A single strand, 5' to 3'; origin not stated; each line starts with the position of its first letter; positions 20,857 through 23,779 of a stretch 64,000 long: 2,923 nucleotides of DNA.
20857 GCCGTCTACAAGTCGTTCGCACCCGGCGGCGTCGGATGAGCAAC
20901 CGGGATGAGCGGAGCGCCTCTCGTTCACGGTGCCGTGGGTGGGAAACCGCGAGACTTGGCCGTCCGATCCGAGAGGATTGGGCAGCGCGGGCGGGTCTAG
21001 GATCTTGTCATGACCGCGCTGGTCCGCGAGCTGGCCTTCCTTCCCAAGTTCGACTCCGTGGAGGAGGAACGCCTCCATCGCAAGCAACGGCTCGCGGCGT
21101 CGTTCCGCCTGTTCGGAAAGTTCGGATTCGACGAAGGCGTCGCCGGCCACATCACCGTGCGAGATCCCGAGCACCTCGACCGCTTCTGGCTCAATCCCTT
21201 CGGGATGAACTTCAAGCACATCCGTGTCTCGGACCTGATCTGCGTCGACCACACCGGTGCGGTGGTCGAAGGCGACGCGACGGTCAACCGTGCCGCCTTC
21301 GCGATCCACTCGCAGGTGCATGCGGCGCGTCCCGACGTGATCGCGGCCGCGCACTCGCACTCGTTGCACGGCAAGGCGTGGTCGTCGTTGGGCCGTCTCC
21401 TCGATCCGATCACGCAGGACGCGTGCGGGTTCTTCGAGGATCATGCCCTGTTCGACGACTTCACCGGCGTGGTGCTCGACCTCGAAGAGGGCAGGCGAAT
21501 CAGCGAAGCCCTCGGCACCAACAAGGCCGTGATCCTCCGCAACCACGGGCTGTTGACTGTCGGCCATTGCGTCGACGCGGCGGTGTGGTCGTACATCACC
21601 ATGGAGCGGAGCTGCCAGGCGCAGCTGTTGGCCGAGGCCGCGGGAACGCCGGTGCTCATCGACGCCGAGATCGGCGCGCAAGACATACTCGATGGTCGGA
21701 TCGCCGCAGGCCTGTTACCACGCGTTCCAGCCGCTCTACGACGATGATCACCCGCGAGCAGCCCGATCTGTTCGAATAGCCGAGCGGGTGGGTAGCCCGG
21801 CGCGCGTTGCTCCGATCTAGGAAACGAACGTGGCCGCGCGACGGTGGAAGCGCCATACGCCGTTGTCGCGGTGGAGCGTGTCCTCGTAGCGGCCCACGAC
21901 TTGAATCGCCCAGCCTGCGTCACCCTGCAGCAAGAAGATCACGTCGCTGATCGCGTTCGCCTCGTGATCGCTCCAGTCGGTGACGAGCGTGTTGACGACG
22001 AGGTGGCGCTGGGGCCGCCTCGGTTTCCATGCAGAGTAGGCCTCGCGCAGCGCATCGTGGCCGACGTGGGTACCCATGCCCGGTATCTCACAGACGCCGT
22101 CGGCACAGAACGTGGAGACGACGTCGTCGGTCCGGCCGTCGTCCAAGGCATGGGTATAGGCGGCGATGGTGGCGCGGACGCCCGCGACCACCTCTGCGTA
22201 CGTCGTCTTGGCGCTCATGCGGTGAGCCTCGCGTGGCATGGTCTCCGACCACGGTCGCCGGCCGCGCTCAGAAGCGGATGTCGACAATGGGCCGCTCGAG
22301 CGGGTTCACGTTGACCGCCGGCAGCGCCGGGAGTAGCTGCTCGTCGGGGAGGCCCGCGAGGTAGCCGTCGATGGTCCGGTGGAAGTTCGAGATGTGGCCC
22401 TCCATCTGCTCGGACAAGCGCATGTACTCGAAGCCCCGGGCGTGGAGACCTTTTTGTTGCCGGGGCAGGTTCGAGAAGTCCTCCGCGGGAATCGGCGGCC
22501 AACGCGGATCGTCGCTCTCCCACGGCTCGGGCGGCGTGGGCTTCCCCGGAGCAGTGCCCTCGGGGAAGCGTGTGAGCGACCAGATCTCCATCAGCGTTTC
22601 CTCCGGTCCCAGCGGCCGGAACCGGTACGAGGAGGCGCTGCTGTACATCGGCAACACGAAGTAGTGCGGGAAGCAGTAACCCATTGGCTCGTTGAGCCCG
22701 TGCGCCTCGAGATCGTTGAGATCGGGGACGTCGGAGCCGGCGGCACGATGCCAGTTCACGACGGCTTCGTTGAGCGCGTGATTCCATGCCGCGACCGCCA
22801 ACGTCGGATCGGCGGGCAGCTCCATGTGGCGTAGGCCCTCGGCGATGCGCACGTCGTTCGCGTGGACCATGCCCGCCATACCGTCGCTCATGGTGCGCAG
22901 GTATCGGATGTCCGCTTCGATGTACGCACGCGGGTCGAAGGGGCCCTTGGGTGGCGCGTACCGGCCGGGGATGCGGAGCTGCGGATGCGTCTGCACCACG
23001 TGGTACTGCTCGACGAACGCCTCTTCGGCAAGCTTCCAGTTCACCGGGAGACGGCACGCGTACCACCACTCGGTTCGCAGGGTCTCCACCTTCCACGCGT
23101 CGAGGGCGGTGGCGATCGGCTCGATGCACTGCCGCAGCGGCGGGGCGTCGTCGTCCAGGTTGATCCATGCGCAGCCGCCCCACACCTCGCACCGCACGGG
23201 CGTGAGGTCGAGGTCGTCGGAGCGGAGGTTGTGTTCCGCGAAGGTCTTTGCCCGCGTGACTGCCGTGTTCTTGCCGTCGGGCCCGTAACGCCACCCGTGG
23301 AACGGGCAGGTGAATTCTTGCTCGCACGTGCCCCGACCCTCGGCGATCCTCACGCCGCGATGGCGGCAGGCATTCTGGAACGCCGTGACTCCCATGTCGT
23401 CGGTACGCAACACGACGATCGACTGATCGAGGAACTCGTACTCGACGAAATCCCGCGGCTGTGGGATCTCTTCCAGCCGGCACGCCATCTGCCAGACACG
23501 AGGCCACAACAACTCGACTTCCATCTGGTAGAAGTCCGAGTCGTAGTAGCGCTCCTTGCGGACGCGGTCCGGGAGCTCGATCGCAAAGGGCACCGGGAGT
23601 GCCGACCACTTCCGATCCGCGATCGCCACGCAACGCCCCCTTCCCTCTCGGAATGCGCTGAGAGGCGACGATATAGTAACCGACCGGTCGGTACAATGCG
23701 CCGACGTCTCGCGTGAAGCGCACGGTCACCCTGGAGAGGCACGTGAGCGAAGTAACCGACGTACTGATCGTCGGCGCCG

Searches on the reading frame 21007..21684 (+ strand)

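Call 47: search_protein_families(library=pfam, proteins=[window:21007-21684:+])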
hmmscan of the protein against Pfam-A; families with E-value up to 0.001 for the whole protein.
window:21007-21684:+ (226 aa): 1 family
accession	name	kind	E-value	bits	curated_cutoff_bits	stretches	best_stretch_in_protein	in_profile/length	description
PF00596.27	Aldolase_II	-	1.9e-46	158.7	22.2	1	27-207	1-183/183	Class II Aldolase and Adducin N-terminal domain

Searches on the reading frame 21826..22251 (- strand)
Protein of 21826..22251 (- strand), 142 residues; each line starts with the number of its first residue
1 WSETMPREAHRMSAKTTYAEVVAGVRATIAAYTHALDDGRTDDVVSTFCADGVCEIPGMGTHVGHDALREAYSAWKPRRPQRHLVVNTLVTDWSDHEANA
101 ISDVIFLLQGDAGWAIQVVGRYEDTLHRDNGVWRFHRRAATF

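Call 43: search_protein_families(library=ncbifam, proteins=[window:21826-22251:-], max_evalue=0.00001)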
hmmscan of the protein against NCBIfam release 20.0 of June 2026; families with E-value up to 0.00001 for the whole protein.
window:21826-22251:- (142 aa): 0 families

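Call 47: search_protein_families(library=pfam, proteins=[window:21826-22251:-])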
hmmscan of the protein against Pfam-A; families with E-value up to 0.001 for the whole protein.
window:21826-22251:- (142 aa): 2 families
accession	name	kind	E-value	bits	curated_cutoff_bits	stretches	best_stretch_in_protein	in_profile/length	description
PF13577.12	SnoaL_4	-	1.6e-19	70.6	24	1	20-138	4-125/126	SnoaL-like domain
PF12680.13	SnoaL_2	-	9.7e-06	26.6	27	1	30-92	2-63/102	SnoaL-like domain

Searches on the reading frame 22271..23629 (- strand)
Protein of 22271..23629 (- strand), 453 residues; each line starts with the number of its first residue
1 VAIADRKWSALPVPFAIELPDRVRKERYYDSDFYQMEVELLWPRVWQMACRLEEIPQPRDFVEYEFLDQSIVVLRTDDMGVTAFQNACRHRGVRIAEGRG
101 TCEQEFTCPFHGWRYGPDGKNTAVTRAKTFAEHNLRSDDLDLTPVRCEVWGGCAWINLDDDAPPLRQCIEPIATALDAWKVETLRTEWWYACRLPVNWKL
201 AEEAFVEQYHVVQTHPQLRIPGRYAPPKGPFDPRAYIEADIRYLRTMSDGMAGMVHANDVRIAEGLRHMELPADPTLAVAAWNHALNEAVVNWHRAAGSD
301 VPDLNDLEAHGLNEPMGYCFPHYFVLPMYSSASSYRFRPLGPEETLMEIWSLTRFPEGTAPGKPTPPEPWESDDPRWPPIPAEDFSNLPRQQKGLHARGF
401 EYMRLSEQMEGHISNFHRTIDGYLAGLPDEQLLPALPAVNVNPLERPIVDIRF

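Call 23: search_protein_families(library=pfam, proteins=[window:22271-23629:-])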
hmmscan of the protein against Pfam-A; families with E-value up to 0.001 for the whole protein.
window:22271-23629:- (453 aa): 2 families
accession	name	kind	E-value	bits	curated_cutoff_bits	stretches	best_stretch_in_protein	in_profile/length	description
PF00355.32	Rieske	-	1.7e-18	66.8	20.3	1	46-128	2-82/88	Rieske [2Fe-2S] domain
PF00848.25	Ring_hydroxyl_A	-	4.1e-17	63.2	24.9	1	184-425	4-207/208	Ring hydroxylating alpha subunit (catalytic domain)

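Call 43: search_protein_families(library=ncbifam, proteins=[window:22271-23629:-], max_evalue=0.00001)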
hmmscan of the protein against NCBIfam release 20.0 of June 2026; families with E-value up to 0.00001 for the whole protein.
window:22271-23629:- (453 aa): 6 families
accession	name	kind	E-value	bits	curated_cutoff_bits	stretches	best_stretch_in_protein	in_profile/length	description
NF042946.1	3PPDioc_HcaE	equivalog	6.6e-29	101.2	830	1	22-215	15-214/450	3-phenylpropionate/cinnamic acid dioxygenase subunit alpha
NF058607.1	GlBtMonoOxGbcA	equivalog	7.4e-26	90.5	670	1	26-218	36-225/420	glycine betaine monooxygenase oxygenase subunit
TIGR03228.1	anthran_1_2_A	equivalog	6.6e-20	71.2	671.9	1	22-215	15-213/438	anthranilate 1,2-dioxygenase large subunit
TIGR03229.1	benzo_1_2_benA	equivalog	1.2e-17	63.9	780.95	1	22-215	15-215/433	benzoate 1,2-dioxygenase large subunit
NF041684.1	ant_diox_AndAc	equivalog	2.6e-13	49.3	750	1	21-212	21-219/418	anthranilate 1,2-dioxygenase large subunit AndAc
NF052579.1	BetMthstMoxSdmAMthl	equivalog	5.3e-08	32.2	600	1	54-133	25-103/351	4beta-methylsterol monooxygenase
